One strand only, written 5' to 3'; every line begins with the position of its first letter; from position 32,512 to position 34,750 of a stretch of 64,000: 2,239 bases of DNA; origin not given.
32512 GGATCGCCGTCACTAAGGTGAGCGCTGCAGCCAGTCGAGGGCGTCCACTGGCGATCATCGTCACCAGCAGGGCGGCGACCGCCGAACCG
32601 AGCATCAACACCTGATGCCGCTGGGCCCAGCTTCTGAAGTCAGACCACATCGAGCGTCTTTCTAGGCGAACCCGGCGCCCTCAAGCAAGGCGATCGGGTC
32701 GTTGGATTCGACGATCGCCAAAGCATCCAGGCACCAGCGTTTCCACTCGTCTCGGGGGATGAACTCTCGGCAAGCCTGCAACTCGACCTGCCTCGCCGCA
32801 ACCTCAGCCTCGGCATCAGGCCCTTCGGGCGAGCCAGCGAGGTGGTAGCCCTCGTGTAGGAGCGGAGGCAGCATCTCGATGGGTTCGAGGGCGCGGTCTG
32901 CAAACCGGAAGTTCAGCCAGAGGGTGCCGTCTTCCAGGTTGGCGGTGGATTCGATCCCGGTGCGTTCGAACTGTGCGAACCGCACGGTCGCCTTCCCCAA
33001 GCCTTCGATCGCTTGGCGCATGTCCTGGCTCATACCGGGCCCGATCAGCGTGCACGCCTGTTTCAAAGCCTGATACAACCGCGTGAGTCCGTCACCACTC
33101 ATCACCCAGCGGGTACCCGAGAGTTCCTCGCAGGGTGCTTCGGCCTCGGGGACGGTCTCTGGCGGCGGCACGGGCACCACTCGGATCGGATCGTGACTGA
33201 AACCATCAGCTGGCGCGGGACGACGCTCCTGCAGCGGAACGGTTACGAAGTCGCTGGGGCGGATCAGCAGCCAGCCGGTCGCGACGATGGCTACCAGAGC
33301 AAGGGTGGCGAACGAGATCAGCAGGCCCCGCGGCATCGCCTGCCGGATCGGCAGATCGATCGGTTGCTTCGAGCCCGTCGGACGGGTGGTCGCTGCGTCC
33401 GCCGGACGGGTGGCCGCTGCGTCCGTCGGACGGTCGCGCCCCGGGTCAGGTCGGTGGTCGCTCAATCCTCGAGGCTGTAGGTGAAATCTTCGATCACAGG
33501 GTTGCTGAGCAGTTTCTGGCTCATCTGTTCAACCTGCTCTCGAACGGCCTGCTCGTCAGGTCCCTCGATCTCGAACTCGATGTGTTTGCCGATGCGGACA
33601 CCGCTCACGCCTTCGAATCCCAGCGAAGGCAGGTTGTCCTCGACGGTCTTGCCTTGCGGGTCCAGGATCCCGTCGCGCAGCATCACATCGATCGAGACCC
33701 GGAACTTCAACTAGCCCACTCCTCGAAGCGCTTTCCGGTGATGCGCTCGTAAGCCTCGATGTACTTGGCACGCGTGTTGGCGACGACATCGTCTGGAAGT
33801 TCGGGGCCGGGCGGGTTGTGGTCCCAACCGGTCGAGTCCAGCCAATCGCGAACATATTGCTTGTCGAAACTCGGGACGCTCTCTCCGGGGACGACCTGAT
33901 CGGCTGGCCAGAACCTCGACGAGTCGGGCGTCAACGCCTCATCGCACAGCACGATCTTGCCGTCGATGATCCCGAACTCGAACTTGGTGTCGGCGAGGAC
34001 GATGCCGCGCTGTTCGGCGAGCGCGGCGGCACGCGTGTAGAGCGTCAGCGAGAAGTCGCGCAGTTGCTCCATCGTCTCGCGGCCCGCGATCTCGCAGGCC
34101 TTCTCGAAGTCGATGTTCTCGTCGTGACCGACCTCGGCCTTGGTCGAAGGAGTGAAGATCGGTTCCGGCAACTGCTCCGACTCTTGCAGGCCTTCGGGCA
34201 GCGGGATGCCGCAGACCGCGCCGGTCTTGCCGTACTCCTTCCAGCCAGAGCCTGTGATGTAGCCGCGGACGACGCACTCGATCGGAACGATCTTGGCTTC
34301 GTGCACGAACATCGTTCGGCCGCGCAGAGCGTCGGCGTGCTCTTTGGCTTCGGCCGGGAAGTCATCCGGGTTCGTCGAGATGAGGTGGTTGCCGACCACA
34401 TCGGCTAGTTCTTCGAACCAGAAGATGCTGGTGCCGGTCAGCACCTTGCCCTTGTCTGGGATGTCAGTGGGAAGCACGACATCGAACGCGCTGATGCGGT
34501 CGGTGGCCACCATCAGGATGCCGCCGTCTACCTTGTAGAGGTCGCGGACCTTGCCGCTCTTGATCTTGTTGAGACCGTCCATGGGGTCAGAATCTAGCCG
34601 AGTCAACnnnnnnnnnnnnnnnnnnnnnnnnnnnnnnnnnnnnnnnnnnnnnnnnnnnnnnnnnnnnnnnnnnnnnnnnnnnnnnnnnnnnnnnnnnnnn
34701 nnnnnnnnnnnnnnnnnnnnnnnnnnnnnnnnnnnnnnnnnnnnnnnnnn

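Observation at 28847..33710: Purine operon split by an oppositely oriented MacB-type ABC transporter and two membrane proteins translationally coupled to purS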

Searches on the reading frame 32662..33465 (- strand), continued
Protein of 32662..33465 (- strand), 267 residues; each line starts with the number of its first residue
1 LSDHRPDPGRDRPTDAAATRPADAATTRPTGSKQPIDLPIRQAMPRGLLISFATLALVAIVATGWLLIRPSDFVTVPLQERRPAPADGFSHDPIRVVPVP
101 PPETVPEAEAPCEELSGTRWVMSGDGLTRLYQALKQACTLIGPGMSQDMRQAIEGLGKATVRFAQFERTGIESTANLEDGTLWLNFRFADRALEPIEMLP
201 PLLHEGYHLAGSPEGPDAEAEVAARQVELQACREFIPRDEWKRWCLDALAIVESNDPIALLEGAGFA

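Call 41: find_encoding_contigs(protein=P0085, flank=6000, max_places=2)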
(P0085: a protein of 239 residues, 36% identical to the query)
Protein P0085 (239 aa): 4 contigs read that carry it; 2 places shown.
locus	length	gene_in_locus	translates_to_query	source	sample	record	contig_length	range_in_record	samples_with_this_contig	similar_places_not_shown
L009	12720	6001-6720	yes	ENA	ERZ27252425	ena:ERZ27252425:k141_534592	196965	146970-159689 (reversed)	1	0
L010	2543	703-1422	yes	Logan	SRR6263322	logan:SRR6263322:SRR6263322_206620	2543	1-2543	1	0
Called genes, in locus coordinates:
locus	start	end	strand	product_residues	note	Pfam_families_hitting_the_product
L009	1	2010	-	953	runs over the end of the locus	PF05580:Peptidase_S55 (weak), PF04122:CW_binding_2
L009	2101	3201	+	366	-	PF03706:LPG_synthase_TM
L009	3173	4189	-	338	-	PF13527:Acetyltransf_9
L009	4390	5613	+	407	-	PF07690:MFS_1, PF12832:MFS_1_like (weak)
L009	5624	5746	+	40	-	-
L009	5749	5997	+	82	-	PF02700:PurS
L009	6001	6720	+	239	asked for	-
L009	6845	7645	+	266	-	-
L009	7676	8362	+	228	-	PF13507:GATase_5, PF07685:GATase_3, PF01965:DJ-1_PfpI (weak)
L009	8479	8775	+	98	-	-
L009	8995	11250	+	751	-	PF18072:FGAR-AT_linker, PF00586:AIRS, PF02769:AIRS_C, PF00586:AIRS, PF02769:AIRS_C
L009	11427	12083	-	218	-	PF03006:HlyIII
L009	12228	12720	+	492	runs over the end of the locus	PF04041:Glyco_hydro_130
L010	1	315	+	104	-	?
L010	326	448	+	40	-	-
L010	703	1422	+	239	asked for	-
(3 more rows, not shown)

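Call 42: find_encoding_contigs(protein=P0129, flank=6000, max_places=2)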
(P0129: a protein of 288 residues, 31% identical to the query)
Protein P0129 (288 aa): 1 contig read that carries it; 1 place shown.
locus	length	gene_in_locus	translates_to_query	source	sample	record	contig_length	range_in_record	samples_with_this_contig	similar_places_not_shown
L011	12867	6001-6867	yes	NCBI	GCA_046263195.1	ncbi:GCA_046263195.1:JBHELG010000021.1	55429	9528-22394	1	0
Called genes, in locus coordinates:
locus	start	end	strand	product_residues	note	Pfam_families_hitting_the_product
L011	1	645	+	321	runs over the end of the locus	PF00482:T2SSF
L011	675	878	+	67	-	-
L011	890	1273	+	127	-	-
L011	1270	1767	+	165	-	-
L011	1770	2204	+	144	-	PF13400:Tad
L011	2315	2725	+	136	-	PF00782:DSPc, PF22784:PTP-SAK (weak), PF22785:Tc-R-P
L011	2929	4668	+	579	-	PF13667:ThiC-associated, PF01964:ThiC_Rad_SAM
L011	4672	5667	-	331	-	-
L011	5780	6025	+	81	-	PF02700:PurS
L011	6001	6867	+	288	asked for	-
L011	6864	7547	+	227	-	PF13507:GATase_5, PF07685:GATase_3, PF00117:GATase (faint), PF01965:DJ-1_PfpI (weak)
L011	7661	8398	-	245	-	-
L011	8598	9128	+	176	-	-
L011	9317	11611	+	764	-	PF18072:FGAR-AT_linker, PF00586:AIRS, PF02769:AIRS_C, PF00586:AIRS, PF02769:AIRS_C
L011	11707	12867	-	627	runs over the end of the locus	PF02771:Acyl-CoA_dh_N, PF02770:Acyl-CoA_dh_M, PF00441:Acyl-CoA_dh_1, PF08028:Acyl-CoA_dh_2 (weak), PF21343:ACAD9-ACADV_C (weak)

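Call 43: find_encoding_contigs(protein=P0138, flank=6000, max_places=2)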
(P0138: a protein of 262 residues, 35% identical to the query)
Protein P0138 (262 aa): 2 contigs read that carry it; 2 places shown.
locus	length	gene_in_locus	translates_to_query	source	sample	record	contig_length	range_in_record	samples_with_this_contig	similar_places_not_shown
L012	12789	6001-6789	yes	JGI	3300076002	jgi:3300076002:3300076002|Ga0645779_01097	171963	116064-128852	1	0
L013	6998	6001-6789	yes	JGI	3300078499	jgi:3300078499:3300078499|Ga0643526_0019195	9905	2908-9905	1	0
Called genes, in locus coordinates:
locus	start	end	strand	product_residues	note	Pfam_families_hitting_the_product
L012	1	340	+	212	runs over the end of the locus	PF01022:HTH_5 (weak), PF12840:HTH_20, PF25212:HVO_A0114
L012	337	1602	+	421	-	-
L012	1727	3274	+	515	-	PF03816:LytR_cpsA_psr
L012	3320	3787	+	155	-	-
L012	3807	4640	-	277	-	-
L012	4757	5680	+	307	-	PF02678:Pirin, PF05726:Pirin_C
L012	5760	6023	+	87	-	PF02700:PurS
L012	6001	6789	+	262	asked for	-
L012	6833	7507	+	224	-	PF01174:SNO (weak), PF07685:GATase_3, PF13507:GATase_5, PF00117:GATase (faint), PF01965:DJ-1_PfpI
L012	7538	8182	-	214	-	PF04203:Sortase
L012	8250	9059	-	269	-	PF14344:DUF4397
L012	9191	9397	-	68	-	-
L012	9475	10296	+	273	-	PF18072:FGAR-AT_linker, PF00586:AIRS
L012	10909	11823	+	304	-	PF00586:AIRS, PF02769:AIRS_C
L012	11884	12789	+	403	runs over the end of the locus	-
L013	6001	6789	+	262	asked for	-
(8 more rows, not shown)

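Call 47: search_solved_structures(query=A2, max_evalue=10)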
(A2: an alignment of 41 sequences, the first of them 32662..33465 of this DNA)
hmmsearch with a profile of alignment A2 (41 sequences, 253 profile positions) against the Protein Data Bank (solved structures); distinct sequences matched with E-value up to 10: 3.
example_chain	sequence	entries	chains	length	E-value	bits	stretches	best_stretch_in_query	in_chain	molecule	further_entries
7d5i_A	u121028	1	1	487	0.049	16.2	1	22-69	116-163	Cytochrome D ubiquinol oxidase subunit 1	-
2l6o_A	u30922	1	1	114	1.4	11.4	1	214-240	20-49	uncharacterized protein YP_926445.1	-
7xha_Y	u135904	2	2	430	2.3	10.7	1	19-81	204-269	Protein translocase subunit SecY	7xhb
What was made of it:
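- On Zincin metallopeptidase (gluzincin type): No PDB sequence hit beyond hydrophobic-segment noise (call 47).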

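Call 48: search_protein_families(library=pfam, alignment_id=A2, max_evalue=1)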
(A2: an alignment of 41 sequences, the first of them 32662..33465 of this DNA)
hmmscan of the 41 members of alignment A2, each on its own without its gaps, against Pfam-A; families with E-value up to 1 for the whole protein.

A. member 1, window:32662-33465:- (267 aa): 1 family
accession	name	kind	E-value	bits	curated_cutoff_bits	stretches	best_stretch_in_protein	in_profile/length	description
PF18779.7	LRR_RI_capping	-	0.064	13.4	33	1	112-120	7-15/30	Capping Ribonuclease inhibitor Leucine Rich Repeat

B. families by the number of members that match (of 41 scanned): 23 families
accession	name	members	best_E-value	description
PF18967.5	PycTM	2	0.12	Pycsar effector protein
PF14715.11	FixP_N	1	0.007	N-terminal domain of cytochrome oxidase-cbb3, FixP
PF06781.17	CrgA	1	0.015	Cell division protein CrgA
PF11239.13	DUF3040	1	0.017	Protein of unknown function (DUF3040)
PF22436.1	PilE_C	1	0.017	PilE, C-terminal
PF10724.14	DUF2516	1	0.019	Protein of unknown function (DUF2516)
PF06197.19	DUF998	1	0.027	Protein of unknown function (DUF998)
PF04657.19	DMT_YdcZ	1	0.047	Putative inner membrane exporter, YdcZ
PF11321.13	DUF3123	1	0.052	Protein of unknown function (DUF3123)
PF01863.23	YgjP-like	1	0.055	YgjP-like, metallopeptidase domain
PF18779.7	LRR_RI_capping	1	0.064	Capping Ribonuclease inhibitor Leucine Rich Repeat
PF10039.14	DUF2275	1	0.084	Predicted integral membrane protein (DUF2275)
PF09850.14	DotU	1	0.1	Type VI secretion system protein DotU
PF22726.1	NCAB2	1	0.12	NACHT C-terminal Alpha/Beta 2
PF13163.11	DUF3999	1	0.14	Protein of unknown function (DUF3999)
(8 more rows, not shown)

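Call 51: find_related_loci(query=A3, collection=metagenome_contigs, flank=3000)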
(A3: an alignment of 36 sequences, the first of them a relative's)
Query A3 (254 aa) in metagenome_contigs; peptide patterns used: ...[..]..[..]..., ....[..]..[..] (x = any residue, [..] = any of these).
89 stretches matched a pattern; 16 encode a relative of the query (tblastn E <= 1e-3); 16 distinct loci.
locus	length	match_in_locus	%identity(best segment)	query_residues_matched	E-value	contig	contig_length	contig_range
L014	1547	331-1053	75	8-248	5e-116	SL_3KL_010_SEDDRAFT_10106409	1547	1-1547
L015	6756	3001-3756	67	1-251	2e-97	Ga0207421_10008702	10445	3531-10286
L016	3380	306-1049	64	1-248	2e-96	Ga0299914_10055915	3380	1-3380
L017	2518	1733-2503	59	1-253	2e-92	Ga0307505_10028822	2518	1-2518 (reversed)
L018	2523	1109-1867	58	2-254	6e-92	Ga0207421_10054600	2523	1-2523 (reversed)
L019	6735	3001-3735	61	4-248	4e-89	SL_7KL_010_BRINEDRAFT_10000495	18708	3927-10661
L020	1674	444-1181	57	2-248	6e-91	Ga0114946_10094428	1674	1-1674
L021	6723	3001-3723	56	8-248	4e-82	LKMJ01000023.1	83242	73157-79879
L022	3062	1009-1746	57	2-248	7e-81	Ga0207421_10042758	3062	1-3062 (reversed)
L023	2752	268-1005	57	2-248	2e-81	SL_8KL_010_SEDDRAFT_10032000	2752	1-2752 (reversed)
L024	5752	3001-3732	57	5-248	3e-80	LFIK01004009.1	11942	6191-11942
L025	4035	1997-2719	57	8-248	7e-80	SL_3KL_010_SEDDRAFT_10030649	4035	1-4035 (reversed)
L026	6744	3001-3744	56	1-249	3e-76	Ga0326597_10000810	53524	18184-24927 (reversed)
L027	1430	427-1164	52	3-248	2e-75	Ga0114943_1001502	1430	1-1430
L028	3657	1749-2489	51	2-248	9e-70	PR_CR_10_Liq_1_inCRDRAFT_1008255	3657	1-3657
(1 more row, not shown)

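Call 53: search_protein_families(library=ncbifam, proteins=[L007:6762-8108:+, L009:6845-7645:+, L002:8123-8914:+], max_evalue=0.01)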
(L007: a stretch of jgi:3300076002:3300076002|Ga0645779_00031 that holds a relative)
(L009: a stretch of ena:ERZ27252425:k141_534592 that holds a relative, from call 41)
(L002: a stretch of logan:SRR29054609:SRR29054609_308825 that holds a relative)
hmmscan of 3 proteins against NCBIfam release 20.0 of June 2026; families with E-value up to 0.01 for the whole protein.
L007:6762-8108:+ (448 aa): 7 families
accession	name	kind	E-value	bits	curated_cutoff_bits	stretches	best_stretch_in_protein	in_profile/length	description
TIGR00880.1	2_A_01_02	superfamily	8.8e-10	38.9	131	2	285-398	10-121/141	multidrug resistance protein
NF007782.0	PRK10473.1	subfamily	1.8e-06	27.3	417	1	265-360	33-123/394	MdtL family multidrug efflux MFS transporter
TIGR00710.1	efflux_Bcr_CflA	subfamily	2.9e-06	27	200.9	1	40-109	27-96/385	Bcr/CflA family efflux MFS transporter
TIGR00898.1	2A0119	subfamily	9.1e-05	21.4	550.75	1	274-366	127-217/506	cation transport protein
TIGR00879.1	SP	subfamily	0.0024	16.5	237.8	1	52-160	98-207/510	sugar porter family MFS transporter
NF008270.1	PRK11043.1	equivalog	0.0031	16.7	430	0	273-323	40-90/382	purine nucleoside transporter PunC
TIGR00881.1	2A0104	subfamily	0.0035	16.4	407.75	1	276-390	33-142/379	phosphoglycerate transporter protein PgtP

L009:6845-7645:+ (266 aa): 0 families

L002:8123-8914:+ (264 aa): 1 family
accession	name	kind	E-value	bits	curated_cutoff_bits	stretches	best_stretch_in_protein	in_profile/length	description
NF045625.1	IBP_CFB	equivalog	3e-33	115.3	400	1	39-237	65-275/275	ice-binding protein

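Call 60: search_protein_families(library=pfam, proteins=[L009:6845-7645:+], max_evalue=0.1)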
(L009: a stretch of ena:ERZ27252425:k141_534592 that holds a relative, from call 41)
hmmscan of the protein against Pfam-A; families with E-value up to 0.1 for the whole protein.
L009:6845-7645:+ (266 aa): 0 families

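Call 73: predict_structure(alignment_id=A3)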
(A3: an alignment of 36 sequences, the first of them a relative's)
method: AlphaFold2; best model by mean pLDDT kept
length: 254 residues; sequences in the alignment: 36
mean_pLDDT: 90.9   pTM: 0.81
mean pLDDT of the five models: 90.9, 90.2, 90.1, 89.8, 85.0
residues with pLDDT >= 90: 201; 70-90: 28; 50-70: 23; < 50: 2
segments of 3 or more residues with pLDDT < 50: none
pLDDT, mean of each block of 10 residues (from residue 1): 54 61 76 95 95 80 94 93 93 96 97 96 97 97 92 97 97 96 98 96 98 95 95 98 96 66
secondary structure, 60 per line:
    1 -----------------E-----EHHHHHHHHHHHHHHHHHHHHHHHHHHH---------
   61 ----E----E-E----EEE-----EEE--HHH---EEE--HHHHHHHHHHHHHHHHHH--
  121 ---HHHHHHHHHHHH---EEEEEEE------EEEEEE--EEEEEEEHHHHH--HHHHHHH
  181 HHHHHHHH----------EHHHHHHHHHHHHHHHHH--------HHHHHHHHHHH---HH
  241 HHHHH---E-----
elements in order: H25-51 E77-79 E85-87 E96-98 H101-118 H124-135 E139-145 E152-157 E160-166 H167-171 H174-188 H200-216 H225-235 H239-245

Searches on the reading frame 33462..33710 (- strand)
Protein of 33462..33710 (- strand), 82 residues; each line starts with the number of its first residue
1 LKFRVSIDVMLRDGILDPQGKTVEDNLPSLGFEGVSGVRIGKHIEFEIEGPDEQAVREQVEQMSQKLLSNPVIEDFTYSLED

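Call 3: search_protein_families(library=pfam, proteins=[window:33462-33710:-], max_evalue=0.01)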
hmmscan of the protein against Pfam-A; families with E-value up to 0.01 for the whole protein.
window:33462-33710:- (82 aa): 1 family
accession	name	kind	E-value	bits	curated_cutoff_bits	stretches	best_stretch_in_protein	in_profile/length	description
PF02700.19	PurS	-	1e-30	106.2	22.2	1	5-79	2-76/77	Phosphoribosylformylglycinamidine (FGAM) synthase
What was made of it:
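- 33462..33710 (-): purS (small subunit of FGAM synthetase). PF02700, E 1e-30 (call 3).
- Checked: purS: 33462-33710 (-), PF02700, E 1e-30 (call 3).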

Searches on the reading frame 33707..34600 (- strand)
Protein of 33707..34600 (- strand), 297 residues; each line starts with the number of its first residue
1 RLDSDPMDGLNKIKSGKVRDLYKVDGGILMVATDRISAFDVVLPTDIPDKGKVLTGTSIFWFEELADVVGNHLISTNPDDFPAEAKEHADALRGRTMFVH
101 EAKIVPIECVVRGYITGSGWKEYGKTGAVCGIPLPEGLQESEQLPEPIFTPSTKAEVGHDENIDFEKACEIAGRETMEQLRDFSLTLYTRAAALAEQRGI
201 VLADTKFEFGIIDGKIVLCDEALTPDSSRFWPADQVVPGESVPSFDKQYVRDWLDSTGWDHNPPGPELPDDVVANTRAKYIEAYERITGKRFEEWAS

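Call 3: search_protein_families(library=pfam, proteins=[window:33707-34600:-], max_evalue=0.01)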
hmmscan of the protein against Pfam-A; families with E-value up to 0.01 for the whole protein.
window:33707-34600:- (297 aa): 1 family
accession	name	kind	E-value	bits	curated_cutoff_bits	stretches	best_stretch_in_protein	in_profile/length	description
PF01259.24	SAICAR_synt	-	1.5e-75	254.4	20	1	13-262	2-229/233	SAICAR synthetase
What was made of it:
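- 33707..34582 (-): purC (SAICAR synthetase). Its stop overlaps the purS start as TTGA. PF01259, E 1.5e-75 (call 3).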
